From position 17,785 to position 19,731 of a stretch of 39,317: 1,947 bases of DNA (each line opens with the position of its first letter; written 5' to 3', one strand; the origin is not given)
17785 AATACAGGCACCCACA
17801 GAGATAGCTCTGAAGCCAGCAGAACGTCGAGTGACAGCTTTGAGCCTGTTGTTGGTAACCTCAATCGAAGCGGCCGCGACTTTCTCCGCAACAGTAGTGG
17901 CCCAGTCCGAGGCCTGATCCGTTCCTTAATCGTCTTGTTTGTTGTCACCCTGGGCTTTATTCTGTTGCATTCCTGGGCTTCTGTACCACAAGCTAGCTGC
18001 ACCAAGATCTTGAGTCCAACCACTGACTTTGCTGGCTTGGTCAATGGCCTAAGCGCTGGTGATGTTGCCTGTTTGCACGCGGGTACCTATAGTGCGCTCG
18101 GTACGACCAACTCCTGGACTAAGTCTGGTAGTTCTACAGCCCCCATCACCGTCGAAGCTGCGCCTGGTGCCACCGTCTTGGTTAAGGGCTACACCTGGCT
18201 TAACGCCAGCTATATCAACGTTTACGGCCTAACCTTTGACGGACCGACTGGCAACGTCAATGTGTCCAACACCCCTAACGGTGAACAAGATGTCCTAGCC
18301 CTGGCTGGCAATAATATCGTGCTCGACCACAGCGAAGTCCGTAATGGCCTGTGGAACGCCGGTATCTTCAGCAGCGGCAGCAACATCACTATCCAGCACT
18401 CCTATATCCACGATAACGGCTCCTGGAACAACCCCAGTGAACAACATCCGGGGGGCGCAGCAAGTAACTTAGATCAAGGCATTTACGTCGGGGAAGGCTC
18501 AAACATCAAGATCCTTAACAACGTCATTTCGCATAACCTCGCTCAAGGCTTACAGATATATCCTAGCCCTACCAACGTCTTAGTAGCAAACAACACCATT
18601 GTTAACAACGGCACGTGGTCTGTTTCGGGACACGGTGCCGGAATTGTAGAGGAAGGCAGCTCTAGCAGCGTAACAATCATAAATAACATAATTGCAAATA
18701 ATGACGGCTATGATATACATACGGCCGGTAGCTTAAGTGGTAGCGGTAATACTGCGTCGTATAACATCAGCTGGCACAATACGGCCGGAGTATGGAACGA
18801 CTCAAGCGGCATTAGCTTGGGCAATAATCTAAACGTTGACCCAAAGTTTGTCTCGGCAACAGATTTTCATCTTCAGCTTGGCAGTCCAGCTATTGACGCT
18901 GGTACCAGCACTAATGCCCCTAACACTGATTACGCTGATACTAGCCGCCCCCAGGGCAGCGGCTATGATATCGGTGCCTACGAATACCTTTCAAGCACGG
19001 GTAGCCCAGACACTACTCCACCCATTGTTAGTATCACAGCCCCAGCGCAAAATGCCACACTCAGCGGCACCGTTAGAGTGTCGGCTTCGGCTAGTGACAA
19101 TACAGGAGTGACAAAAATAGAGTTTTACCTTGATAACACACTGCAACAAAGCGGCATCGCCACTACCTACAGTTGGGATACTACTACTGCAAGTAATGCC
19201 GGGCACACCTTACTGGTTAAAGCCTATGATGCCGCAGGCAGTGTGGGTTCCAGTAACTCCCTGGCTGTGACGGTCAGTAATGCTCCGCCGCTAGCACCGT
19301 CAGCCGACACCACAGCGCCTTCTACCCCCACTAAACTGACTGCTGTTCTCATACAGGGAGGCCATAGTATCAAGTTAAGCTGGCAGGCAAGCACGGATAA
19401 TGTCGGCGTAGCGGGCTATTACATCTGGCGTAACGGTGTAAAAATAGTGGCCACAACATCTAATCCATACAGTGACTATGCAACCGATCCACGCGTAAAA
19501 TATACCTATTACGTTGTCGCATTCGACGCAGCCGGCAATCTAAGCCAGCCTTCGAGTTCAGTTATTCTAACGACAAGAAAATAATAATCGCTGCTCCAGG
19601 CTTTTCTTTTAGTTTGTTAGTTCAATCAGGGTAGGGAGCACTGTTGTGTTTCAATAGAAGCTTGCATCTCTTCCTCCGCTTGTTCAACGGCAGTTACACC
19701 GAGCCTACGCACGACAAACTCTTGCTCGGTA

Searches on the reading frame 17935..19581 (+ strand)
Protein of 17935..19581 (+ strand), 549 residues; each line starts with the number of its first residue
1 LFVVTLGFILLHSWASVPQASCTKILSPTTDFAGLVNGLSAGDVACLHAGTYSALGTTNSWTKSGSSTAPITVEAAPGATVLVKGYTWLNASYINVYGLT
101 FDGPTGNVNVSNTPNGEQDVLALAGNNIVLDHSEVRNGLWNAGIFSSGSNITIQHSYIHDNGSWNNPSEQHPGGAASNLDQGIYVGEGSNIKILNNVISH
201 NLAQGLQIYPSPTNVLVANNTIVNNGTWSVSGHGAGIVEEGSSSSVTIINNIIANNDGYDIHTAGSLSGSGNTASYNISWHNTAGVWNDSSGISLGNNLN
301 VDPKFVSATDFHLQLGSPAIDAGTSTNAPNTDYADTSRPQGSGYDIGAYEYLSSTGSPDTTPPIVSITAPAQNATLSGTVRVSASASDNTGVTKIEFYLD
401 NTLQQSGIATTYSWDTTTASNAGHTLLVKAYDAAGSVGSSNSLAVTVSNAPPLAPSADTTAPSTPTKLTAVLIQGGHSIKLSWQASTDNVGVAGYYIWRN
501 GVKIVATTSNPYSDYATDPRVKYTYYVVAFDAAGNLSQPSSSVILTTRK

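Call 42: search_protein_families(library=pfam, proteins=[window:17935-19581:+], max_evalue=0.01)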
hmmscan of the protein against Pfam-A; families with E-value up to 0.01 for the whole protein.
window:17935-19581:+ (549 aa): 5 families
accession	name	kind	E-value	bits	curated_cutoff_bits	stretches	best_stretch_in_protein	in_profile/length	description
PF17957.7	Big_7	-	6.2e-19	68.9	24.1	2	363-426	1-68/70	Bacterial Ig domain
PF13229.12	Beta_helix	-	9.8e-12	45.2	25.9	1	107-268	15-149/158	Right handed beta helix region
PF05048.19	NosD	-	0.00015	21.7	23.6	1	141-298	23-167/212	Periplasmic copper-binding protein (NosD)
PF00041.27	fn3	-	0.0017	19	25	1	463-542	1-80/84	Fibronectin type III domain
PF19077.6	Big_13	-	0.0055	17.6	27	0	410-447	60-100/102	Bacterial Ig-like domain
